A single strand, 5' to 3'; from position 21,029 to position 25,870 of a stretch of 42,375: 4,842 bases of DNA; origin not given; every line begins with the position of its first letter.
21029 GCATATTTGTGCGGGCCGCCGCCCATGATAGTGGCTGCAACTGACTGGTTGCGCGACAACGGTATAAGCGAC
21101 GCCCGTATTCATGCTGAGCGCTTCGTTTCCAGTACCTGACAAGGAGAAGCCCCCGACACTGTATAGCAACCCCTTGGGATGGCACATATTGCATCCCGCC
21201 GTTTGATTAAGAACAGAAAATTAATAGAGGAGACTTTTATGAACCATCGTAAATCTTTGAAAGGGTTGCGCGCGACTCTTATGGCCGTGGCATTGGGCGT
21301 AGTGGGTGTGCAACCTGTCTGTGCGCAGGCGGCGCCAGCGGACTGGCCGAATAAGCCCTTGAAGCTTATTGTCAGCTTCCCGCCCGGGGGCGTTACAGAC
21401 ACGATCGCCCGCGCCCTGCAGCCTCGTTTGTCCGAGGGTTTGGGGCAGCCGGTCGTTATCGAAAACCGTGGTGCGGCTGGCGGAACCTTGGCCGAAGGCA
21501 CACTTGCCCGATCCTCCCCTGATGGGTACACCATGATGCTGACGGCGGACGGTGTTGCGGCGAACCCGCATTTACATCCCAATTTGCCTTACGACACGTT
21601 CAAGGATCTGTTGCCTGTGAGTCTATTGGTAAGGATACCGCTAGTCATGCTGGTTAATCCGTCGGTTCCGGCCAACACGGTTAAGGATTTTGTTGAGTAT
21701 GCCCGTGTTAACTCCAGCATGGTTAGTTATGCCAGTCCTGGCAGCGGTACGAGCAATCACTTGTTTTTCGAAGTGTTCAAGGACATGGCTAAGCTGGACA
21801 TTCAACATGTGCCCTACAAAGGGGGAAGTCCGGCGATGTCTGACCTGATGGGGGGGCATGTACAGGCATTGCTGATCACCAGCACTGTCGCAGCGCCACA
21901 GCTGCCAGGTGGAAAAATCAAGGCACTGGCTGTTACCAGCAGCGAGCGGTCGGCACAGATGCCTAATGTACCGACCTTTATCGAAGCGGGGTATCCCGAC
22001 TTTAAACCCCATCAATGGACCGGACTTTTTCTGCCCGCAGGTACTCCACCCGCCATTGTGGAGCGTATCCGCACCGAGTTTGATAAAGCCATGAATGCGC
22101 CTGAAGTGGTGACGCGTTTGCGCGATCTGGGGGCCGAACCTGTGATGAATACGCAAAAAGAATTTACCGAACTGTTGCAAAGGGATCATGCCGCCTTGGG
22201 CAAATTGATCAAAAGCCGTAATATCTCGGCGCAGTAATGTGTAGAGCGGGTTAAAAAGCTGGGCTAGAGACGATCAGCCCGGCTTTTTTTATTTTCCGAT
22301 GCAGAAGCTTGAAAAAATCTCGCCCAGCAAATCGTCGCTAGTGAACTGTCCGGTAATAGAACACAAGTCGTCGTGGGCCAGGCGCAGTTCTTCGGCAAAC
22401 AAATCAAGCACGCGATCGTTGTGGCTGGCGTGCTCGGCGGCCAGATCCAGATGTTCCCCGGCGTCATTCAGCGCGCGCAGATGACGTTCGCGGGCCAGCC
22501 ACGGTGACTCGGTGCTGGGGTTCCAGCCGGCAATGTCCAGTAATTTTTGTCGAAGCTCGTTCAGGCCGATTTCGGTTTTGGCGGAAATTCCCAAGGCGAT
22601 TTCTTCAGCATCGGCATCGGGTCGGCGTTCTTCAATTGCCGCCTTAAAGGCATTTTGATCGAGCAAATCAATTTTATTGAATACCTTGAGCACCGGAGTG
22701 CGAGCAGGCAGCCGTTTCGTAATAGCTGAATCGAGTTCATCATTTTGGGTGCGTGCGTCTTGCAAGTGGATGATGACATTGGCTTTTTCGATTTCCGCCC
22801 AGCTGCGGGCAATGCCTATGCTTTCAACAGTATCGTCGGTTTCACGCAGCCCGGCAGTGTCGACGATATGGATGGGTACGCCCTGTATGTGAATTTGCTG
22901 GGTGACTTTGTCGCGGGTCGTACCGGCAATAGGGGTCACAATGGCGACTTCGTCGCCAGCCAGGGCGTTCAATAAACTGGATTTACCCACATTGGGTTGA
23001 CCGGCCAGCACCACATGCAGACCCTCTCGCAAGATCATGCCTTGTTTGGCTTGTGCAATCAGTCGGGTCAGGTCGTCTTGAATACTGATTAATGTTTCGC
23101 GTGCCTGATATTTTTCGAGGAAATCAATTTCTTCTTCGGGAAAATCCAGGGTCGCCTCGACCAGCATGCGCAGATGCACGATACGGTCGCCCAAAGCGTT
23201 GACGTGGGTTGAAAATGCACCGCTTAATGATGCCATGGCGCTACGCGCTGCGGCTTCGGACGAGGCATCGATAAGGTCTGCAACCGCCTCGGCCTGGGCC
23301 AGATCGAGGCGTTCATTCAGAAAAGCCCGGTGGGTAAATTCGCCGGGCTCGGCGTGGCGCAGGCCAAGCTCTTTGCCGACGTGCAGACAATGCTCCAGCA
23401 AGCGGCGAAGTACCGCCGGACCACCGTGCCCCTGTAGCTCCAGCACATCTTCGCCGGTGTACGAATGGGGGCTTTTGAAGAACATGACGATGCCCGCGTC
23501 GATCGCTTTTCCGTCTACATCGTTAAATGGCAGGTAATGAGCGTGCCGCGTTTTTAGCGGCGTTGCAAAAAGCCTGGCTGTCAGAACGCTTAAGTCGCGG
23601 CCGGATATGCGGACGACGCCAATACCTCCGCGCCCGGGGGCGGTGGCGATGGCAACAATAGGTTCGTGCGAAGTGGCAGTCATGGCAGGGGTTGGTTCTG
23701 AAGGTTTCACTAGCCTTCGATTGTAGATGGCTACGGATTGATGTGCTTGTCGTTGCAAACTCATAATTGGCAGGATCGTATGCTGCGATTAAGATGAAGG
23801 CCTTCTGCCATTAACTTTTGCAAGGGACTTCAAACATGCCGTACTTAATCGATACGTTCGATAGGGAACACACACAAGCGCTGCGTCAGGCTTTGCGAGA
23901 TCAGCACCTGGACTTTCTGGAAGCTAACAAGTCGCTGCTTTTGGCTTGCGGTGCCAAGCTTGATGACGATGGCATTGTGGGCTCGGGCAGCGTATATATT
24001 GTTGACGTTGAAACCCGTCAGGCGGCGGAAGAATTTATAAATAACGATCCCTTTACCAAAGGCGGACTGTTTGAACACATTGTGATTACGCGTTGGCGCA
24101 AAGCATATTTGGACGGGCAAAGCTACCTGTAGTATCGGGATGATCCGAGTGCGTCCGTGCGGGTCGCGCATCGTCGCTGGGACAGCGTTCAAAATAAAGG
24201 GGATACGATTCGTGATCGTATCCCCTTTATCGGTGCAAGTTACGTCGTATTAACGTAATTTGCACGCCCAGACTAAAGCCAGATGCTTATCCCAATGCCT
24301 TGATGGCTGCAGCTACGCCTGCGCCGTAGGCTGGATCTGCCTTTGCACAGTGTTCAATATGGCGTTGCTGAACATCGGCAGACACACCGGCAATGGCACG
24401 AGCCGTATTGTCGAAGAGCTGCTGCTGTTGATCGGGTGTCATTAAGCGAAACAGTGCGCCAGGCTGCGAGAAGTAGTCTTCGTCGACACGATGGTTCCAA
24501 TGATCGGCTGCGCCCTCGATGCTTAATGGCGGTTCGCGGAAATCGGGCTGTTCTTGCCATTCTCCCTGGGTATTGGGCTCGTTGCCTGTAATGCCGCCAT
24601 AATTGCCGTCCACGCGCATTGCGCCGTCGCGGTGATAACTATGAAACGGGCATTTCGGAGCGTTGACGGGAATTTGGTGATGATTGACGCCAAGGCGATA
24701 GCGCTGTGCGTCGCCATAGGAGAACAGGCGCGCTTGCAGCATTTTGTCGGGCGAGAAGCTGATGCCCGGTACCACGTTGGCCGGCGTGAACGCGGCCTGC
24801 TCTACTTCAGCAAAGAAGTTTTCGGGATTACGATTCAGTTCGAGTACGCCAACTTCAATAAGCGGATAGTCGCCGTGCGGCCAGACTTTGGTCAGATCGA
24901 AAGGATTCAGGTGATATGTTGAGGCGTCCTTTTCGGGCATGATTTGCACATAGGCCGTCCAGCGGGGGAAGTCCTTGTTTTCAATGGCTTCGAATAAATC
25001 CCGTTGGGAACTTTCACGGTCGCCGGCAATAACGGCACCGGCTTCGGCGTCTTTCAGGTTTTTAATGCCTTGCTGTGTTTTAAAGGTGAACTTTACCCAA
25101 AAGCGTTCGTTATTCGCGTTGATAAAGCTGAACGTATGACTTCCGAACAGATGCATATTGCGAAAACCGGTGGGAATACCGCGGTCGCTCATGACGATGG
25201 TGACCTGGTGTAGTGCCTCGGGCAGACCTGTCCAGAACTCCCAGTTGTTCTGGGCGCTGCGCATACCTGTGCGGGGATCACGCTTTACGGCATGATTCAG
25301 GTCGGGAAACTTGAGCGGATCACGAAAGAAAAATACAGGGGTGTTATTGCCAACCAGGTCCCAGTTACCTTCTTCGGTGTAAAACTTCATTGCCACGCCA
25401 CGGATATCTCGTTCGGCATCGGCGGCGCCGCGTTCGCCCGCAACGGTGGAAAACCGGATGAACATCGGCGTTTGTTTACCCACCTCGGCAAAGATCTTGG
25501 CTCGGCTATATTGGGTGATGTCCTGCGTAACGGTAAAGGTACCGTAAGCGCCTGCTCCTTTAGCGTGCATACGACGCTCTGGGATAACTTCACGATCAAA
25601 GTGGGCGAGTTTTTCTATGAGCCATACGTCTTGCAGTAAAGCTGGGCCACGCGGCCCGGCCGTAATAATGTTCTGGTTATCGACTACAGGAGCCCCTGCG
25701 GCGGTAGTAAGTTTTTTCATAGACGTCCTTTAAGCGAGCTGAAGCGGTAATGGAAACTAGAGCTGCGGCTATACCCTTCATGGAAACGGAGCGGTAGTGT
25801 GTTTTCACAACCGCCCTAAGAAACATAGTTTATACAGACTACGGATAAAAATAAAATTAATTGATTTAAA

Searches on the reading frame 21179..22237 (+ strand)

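Call 10: search_protein_families(library=pfam, proteins=[window:21179-22237:+])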
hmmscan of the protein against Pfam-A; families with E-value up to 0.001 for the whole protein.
window:21179-22237:+ (352 aa): 1 family
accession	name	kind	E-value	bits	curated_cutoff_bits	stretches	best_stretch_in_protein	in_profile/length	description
PF03401.19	TctC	-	2.5e-84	283.5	27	1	76-348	1-273/274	Tripartite tricarboxylate transporter family receptor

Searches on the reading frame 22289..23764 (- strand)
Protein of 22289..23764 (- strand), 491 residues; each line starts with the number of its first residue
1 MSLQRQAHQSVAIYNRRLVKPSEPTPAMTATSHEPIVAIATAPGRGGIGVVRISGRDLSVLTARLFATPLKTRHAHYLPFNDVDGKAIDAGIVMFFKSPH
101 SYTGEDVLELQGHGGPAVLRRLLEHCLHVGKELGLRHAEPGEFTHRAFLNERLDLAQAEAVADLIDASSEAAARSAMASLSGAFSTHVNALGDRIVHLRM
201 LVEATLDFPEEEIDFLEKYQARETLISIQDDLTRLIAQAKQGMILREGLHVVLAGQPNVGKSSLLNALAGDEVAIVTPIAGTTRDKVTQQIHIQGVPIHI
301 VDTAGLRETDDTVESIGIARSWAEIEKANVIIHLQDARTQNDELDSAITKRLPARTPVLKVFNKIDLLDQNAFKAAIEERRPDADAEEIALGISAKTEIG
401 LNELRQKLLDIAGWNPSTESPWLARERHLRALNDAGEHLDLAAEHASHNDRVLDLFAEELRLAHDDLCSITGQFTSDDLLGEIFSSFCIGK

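Call 10: search_protein_families(library=pfam, proteins=[window:22289-23764:-])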
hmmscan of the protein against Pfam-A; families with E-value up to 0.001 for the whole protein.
window:22289-23764:- (491 aa): 9 families
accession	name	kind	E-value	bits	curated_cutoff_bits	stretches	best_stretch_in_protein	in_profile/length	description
PF12631.12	MnmE_helical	-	2.1e-56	191.8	40.1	1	155-488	1-211/211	MnmE helical domain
PF10396.14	TrmE_N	-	2.6e-37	128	29.8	1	36-152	2-117/117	GTP-binding protein TrmE N-terminus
PF01926.29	MMR_HSR1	-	3.9e-26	91.8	21.9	1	250-364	1-113/113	50S ribosome-binding GTPase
PF02421.24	FeoB_N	-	1.4e-14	54.3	27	1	250-407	2-155/156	Ferrous iron transport protein B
PF03193.22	RsgA_GTPase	-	2.4e-09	37.7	30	1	249-310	107-172/174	RsgA GTPase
PF00350.29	Dynamin_N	-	2.3e-05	24.9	27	0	251-283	1-33/168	Dynamin family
PF16897.10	MMR_HSR1_Xtn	-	0.0001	22.7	35.2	1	323-408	27-100/106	C-terminal region of MMR_HSR1 domain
PF00071.28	Ras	-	0.00027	21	21.6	1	251-407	2-155/162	Ras family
PF10662.15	PduV-EutP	-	0.00054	20.2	21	0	251-408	4-141/143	Ethanolamine utilisation - propanediol utilisation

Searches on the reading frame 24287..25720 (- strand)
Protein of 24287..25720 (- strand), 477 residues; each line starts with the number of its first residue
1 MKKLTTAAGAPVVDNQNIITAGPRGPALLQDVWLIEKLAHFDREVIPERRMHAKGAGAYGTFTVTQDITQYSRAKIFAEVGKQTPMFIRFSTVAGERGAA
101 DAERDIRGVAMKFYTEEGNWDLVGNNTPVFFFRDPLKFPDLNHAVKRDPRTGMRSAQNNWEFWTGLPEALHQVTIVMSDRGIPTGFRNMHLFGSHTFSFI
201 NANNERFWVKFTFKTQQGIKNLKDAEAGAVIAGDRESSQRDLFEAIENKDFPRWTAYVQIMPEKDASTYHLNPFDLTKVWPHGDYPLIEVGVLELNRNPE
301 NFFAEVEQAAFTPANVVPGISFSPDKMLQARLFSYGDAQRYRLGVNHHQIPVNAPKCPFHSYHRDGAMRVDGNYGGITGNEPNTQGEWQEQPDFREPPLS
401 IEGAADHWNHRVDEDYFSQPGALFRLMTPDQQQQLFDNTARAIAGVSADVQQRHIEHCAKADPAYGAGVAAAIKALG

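Call 10: search_protein_families(library=pfam, proteins=[window:24287-25720:-])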
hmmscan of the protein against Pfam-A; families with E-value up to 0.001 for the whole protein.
window:24287-25720:- (477 aa): 2 families
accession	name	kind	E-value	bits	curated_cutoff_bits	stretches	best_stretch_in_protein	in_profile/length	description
PF00199.24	Catalase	-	6.2e-185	615.2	25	1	5-384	1-380/383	Catalase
PF06628.17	Catalase-rel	-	1.1e-22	80.4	30.1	1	414-473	5-65/65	Catalase-related immune-responsive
